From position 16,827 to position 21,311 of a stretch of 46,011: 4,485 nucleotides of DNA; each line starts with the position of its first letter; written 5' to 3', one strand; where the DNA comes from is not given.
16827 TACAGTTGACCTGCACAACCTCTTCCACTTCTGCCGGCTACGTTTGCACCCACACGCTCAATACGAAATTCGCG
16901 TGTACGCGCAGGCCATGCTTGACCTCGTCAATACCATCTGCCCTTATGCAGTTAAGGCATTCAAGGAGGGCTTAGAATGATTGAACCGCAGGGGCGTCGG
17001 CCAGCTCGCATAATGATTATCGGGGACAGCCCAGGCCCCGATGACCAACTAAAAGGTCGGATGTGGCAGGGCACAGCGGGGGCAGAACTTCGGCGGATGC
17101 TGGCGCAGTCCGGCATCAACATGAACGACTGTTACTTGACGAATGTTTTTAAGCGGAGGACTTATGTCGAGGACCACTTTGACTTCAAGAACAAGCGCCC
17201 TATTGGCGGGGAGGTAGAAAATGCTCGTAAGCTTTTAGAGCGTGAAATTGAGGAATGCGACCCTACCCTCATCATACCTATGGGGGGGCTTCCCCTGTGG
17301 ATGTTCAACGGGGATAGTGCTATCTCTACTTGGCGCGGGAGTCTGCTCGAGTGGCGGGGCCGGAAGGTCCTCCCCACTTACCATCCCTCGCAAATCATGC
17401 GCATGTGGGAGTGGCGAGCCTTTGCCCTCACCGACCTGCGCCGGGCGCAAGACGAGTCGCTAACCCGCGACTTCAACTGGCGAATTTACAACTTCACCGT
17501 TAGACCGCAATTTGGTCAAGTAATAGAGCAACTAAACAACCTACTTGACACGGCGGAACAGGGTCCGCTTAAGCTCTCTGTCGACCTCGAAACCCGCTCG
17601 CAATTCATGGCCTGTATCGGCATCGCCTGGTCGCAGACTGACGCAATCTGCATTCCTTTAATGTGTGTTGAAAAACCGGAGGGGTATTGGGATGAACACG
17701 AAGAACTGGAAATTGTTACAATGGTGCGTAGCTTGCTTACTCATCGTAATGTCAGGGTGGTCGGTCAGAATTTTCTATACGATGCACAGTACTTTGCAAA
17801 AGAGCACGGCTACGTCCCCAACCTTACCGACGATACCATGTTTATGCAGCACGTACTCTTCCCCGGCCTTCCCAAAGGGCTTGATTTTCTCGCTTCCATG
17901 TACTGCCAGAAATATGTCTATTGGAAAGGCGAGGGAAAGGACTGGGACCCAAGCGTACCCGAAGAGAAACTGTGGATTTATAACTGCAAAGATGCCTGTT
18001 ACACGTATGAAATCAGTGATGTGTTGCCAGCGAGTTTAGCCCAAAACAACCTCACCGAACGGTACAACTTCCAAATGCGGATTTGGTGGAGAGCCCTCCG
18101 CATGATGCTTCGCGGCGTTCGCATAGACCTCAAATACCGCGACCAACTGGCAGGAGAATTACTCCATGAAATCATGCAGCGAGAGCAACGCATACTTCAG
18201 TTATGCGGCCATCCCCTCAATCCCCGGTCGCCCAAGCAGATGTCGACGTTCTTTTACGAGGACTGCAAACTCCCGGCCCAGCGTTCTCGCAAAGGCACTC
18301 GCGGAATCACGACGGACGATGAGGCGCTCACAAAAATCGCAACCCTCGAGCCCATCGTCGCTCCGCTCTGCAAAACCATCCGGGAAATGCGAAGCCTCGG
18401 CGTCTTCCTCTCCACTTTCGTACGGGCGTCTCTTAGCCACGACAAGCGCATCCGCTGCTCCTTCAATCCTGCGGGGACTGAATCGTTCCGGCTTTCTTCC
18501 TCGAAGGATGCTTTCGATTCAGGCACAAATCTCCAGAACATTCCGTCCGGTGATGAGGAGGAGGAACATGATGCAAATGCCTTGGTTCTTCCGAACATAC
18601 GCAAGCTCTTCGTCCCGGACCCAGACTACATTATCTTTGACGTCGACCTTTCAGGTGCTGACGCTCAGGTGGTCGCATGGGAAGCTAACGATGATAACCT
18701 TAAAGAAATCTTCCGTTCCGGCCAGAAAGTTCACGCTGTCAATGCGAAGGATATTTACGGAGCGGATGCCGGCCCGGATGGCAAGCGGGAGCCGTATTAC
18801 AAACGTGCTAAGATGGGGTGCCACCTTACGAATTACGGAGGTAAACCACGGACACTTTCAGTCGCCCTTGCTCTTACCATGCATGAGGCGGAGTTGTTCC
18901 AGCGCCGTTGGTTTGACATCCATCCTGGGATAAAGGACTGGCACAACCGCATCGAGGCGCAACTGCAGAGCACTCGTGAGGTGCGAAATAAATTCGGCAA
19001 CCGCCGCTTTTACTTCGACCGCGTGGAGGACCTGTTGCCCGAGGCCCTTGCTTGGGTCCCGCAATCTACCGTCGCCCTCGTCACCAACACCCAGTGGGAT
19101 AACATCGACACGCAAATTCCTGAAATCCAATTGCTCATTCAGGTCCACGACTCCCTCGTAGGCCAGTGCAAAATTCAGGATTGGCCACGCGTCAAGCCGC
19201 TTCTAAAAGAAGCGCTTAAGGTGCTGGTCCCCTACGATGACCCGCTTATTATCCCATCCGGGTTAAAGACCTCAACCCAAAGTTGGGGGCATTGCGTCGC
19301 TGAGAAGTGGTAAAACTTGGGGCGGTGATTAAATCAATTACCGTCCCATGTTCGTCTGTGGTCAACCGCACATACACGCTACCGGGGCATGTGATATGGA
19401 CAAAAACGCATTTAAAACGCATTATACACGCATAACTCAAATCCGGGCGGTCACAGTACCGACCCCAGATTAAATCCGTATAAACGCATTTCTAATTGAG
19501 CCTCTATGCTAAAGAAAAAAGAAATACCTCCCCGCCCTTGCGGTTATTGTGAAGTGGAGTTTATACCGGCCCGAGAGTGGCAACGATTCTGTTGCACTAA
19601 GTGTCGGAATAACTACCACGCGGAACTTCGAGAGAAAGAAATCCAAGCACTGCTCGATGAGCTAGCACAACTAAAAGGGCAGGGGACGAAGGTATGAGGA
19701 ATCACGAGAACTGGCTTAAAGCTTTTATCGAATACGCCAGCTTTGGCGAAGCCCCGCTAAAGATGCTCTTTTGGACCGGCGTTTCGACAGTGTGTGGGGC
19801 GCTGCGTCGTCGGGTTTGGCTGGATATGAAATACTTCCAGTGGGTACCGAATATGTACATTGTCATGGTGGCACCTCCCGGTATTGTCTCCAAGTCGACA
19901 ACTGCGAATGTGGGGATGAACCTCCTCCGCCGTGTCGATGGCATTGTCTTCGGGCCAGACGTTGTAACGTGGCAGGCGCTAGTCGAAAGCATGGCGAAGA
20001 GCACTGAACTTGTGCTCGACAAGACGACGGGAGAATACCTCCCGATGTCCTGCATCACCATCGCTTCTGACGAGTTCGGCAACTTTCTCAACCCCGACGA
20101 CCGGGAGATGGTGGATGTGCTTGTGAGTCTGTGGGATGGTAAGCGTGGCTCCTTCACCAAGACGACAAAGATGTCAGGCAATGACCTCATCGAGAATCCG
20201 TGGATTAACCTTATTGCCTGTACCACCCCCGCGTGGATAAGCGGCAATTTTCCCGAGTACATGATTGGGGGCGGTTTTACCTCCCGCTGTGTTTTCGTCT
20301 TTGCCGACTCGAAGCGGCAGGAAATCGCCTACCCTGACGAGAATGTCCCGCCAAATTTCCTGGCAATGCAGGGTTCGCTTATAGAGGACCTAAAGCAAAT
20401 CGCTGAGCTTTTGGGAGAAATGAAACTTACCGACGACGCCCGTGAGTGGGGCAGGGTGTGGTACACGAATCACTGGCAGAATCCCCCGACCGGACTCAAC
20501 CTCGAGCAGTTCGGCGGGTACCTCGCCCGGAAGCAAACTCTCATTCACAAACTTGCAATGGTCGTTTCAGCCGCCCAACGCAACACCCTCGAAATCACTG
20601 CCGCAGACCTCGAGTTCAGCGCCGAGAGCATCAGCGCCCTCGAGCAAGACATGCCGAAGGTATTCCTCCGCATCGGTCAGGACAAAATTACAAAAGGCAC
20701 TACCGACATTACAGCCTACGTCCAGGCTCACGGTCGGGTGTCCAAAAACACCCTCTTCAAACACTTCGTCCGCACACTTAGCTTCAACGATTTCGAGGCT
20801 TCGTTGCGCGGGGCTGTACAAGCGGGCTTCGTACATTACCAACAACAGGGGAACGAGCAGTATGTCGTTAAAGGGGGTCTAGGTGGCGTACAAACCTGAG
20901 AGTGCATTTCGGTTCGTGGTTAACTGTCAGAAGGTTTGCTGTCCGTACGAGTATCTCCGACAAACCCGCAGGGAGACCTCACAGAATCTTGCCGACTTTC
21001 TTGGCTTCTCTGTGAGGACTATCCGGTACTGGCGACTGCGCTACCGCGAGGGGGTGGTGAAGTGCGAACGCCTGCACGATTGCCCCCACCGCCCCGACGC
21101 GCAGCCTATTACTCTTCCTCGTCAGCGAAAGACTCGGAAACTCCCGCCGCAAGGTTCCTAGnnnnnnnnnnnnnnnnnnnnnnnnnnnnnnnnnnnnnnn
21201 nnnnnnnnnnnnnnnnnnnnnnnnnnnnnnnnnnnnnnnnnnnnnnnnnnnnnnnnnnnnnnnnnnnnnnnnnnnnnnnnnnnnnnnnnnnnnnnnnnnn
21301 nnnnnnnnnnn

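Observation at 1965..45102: Seven dispersed copies of a conserved 29-bp imperfect palindrome; candidate genome-wide regulatory element of unknown function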

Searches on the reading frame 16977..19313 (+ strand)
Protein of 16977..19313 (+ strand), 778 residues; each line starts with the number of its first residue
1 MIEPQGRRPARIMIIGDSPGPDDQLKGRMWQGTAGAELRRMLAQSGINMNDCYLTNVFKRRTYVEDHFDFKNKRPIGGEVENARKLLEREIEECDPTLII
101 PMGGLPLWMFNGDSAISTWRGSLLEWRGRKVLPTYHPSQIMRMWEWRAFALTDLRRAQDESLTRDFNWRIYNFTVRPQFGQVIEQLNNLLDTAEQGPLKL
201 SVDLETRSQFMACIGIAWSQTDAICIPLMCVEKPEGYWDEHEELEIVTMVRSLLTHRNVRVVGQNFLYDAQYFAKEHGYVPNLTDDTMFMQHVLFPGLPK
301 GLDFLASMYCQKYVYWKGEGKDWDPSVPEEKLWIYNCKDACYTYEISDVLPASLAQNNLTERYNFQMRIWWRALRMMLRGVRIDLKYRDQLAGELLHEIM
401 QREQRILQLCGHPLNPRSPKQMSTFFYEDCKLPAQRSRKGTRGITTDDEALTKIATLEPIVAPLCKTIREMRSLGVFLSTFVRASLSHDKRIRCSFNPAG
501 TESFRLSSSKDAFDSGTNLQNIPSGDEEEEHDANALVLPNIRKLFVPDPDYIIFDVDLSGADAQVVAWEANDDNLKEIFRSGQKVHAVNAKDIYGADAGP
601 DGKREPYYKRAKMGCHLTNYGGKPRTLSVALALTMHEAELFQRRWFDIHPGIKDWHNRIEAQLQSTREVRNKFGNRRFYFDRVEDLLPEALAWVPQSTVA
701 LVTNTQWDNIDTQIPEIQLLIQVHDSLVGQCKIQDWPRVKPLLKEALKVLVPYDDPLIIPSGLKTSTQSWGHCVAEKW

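Call 6: search_dna_similar(query=window:16977-19313:+, collection=phages, mode=protein, max_rows=25)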
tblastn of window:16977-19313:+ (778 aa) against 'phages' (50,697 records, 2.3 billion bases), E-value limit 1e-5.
Records with a match: 1767; places in all: 1767; records where one place covers at least 80% of the query: 126.
Best place of each record, by identity: <60% 1767.
By first word of the organism name: Mycobacterium 388; Salmonella 329; Escherichia 142; Vibrio 129; Bacillus 118; Microbacterium 108; Gordonia 95; Listeria 66; Clostridium 46; Staphylococcus 43; and 58 more.
By host as written in the record: Mycobacterium smegmatis mc2 155 265; - 175; Microbacterium foliorum NRRL B-24224 55; Salmonella enterica subsp. enterica serovar Enteritidis PT1 53; Listeria monocytogenes 48; Mycobacterium smegmatis mc#155 47; Escherichia coli 46; Gordonia terrae 3612 39; and 342 more.
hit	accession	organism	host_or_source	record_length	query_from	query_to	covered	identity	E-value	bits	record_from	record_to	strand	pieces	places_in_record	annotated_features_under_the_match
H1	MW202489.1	Bacteriophage sp.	Manatee Spring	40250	3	773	99%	44.0%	0e+0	651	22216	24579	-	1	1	DNA polymerase | hypothetical protein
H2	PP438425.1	Microcystis phage Mel-JY34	Microcystis elabens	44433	4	773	99%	41.9%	0e+0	604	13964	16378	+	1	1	DNA polymerase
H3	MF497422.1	Vibrio phage vB_VspS_VS-ABTNL-3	Vibrio splendidus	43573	12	778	97%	34.8%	9e-73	429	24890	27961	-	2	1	3'-5'exonuclease and polymerase domain protein | DNA polymerase I | hypothetical protein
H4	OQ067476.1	Caulobacter phage Kuura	Caulobacter sp.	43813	9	730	92%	30.3%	2e-34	295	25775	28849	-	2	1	DNA polymerase | hypothetical protein (x3)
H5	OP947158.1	Desulfofustis phage LS06-2018-MD01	-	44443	1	727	93%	28.2%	2e-68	252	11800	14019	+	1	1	DNA polymerase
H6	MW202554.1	Caudoviricetes sp.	Manatee Spring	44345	5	728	90%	26.9%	6e-23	213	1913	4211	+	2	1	DNA polymerase (x2)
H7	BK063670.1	Caudoviricetes sp. vir526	Methanomicrobiales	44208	11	767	97%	24.6%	1e-45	183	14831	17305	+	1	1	DNA polymerase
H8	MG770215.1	Gordonia phage Troje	Gordonia terrea 3612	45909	64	772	91%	23.0%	3e-18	96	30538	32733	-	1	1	DNA polymerase I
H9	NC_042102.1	Gordonia phage Troje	Gordonia terrea 3612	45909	64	772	91%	23.0%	3e-18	96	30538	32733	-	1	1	DNA polymerase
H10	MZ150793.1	Gordonia phage MScarn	Gordonia terrae 3612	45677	64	772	91%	22.9%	2e-19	100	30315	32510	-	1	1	47: DNA polymerase I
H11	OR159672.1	Gordonia phage Horseradish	Gordonia terrae 3612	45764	64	772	91%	22.9%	1e-17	95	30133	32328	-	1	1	45: DNA polymerase I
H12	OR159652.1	Gordonia phage Yummy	Gordonia terrae 3612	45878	64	772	91%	22.9%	1e-17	95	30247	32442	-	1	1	45: DNA polymerase I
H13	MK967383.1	Gordonia phage SweatNTears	Gordonia terrae 3612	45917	60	772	92%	22.7%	9e-18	95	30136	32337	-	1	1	44: DNA polymerase I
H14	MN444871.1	Gordonia phage Axym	Gordonia terrae 3612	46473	64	772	91%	22.8%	3e-16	90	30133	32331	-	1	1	42: DNA polymerase I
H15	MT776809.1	Gordonia phage Buttrmlkdreams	Gordonia terrae CAG3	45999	64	772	91%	22.8%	3e-19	99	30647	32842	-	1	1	45: DNA polymerase I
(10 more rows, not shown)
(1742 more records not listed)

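Call 7: search_protein_families(library=phrogs, proteins=[window:16977-19313:+])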
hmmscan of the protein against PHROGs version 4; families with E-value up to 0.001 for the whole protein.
window:16977-19313:+ (778 aa): 7 families
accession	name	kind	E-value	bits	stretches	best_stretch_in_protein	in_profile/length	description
phrog_17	-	DNA, RNA and nucleotide metabolism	3e-91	308.1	1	10-775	480-1235/1445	DNA polymerase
phrog_5995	-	DNA, RNA and nucleotide metabolism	2.6e-09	38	1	617-679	3-65/236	DNA polymerase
phrog_10285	-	DNA, RNA and nucleotide metabolism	5.3e-09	36.6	1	510-657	23-165/321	DNA polymerase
phrog_2573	-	DNA, RNA and nucleotide metabolism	1.4e-07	32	1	541-684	5-171/336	DNA polymerase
phrog_12241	-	DNA, RNA and nucleotide metabolism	1.8e-05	24.9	0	412-523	389-494/502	DNA polymerase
phrog_4335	-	unknown function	0.00016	22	1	10-104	273-359/421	-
phrog_15971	-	DNA, RNA and nucleotide metabolism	0.00069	19.9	0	378-571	19-185/376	DNA polymerase I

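Call 14: find_related_loci(query=window:16977-19313:+, collection=viral_contigs, flank=10000)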
Query window:16977-19313:+ (778 aa) in viral_contigs; peptide patterns used: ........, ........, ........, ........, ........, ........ (x = any residue, [..] = any of these).
7 stretches matched a pattern; 7 encode a relative of the query (tblastn E <= 1e-3); 7 distinct loci.
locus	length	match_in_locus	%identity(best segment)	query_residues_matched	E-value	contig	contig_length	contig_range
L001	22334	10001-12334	89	1-778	0e+0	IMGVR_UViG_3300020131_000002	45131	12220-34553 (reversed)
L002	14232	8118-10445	67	6-778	0e+0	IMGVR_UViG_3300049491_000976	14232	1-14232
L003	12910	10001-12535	48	2-778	0e+0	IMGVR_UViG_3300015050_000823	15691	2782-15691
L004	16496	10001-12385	47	1-778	0e+0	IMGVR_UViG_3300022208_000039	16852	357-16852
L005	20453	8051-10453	47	2-778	0e+0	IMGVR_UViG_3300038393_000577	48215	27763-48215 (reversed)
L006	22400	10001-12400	47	2-778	0e+0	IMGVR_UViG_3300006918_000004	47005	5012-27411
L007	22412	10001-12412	47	2-778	0e+0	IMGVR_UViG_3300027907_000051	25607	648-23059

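Call 27: find_related_loci(query=window:16977-19313:+, collection=metagenome_contigs, flank=10000)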
Query window:16977-19313:+ (778 aa) in metagenome_contigs; peptide patterns used: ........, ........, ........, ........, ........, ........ (x = any residue, [..] = any of these).
178 stretches matched a pattern; 8 encode a relative of the query (tblastn E <= 1e-3); 8 distinct loci.
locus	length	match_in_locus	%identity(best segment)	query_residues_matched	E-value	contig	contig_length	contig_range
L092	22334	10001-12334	89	1-778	0e+0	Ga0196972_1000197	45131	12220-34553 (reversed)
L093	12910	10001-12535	48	2-778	0e+0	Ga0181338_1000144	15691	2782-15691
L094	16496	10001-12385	47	1-778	0e+0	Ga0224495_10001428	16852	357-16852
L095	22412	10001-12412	47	2-778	0e+0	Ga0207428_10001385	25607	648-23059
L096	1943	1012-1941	89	1-310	0e+0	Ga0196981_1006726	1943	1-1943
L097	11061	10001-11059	46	2-333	2e-95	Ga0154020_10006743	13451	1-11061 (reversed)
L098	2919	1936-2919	43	6-304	2e-72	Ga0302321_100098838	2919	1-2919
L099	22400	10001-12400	47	2-778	0e+0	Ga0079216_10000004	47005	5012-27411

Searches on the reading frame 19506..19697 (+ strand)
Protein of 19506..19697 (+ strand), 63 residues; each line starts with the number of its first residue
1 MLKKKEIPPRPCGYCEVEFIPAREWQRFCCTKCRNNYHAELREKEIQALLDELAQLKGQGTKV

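Call 32: search_protein_families(library=phrogs, max_evalue=0.001, proteins=[window:19506-19697:+])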
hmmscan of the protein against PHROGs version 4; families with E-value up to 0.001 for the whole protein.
window:19506-19697:+ (63 aa): 5 families
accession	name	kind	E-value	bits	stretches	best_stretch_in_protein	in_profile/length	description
phrog_1333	-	unknown function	1.1e-06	29.9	1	3-48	94-139/166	-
phrog_171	-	DNA, RNA and nucleotide metabolism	5.8e-05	23.9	1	3-47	32-76/452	NinG/ Rap DNA junction specific endonuclease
phrog_31911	-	unknown function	0.00046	21.5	1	12-39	9-36/121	-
phrog_8273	-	unknown function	0.00084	20.3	1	9-34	179-204/216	-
phrog_12986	-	unknown function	0.00097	20.3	1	9-45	6-42/130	-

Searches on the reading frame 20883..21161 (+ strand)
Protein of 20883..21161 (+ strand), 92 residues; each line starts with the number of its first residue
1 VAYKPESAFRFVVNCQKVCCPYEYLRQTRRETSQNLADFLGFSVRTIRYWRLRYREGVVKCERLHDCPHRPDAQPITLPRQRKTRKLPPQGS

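Call 19: search_protein_families(library=pfam, max_evalue=0.01, proteins=[window:20883-21161:+])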
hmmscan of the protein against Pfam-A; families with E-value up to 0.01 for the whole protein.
window:20883-21161:+ (92 aa): 2 families
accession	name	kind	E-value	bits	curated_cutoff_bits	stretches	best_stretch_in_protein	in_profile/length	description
PF13551.12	HTH_29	-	0.0012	19.4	28.1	1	32-61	14-43/64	Winged helix-turn helix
PF13384.12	HTH_23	-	0.0023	18.2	24.6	1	30-57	17-45/50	Homeodomain-like domain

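Call 31: search_protein_families(library=phrogs, max_evalue=0.001, proteins=[window:20883-21161:+])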
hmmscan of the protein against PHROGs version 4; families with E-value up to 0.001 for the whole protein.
window:20883-21161:+ (92 aa): 0 families

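Call 70: search_protein_families(library=pfam, max_evalue=10, proteins=[window:20883-21161:+])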
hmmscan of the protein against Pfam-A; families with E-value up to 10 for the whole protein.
window:20883-21161:+ (92 aa): 10 families
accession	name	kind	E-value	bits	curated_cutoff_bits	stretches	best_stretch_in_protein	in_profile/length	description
PF13551.12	HTH_29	-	0.0012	19.4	28.1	1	32-61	14-43/64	Winged helix-turn helix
PF13384.12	HTH_23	-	0.0023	18.2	24.6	1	30-57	17-45/50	Homeodomain-like domain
PF00376.29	MerR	-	0.017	15.4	28.2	1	36-50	5-19/38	MerR family regulatory protein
PF20694.2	TRADD-like_N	-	0.018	15.3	23.7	1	19-47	38-67/69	TRADD-like N-terminal domain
PF03108.21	DBD_Tnp_Mut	-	0.03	14.4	25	1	10-33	40-63/67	MuDR family transposase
PF13518.12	HTH_28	-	0.057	14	25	1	36-57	18-39/52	Helix-turn-helix domain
PF12728.13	HTH_17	-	0.12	13.1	27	1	32-51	3-22/51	Helix-turn-helix domain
PF13411.12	MerR_1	-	0.13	12.8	21.6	1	35-54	5-24/69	MerR HTH family regulatory protein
PF11311.13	DUF3114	-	0.17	11.7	25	1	9-66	90-146/266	Protein of unknown function (DUF3114)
PF08279.18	HTH_11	-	0.22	11.9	25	1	23-48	7-33/55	HTH domain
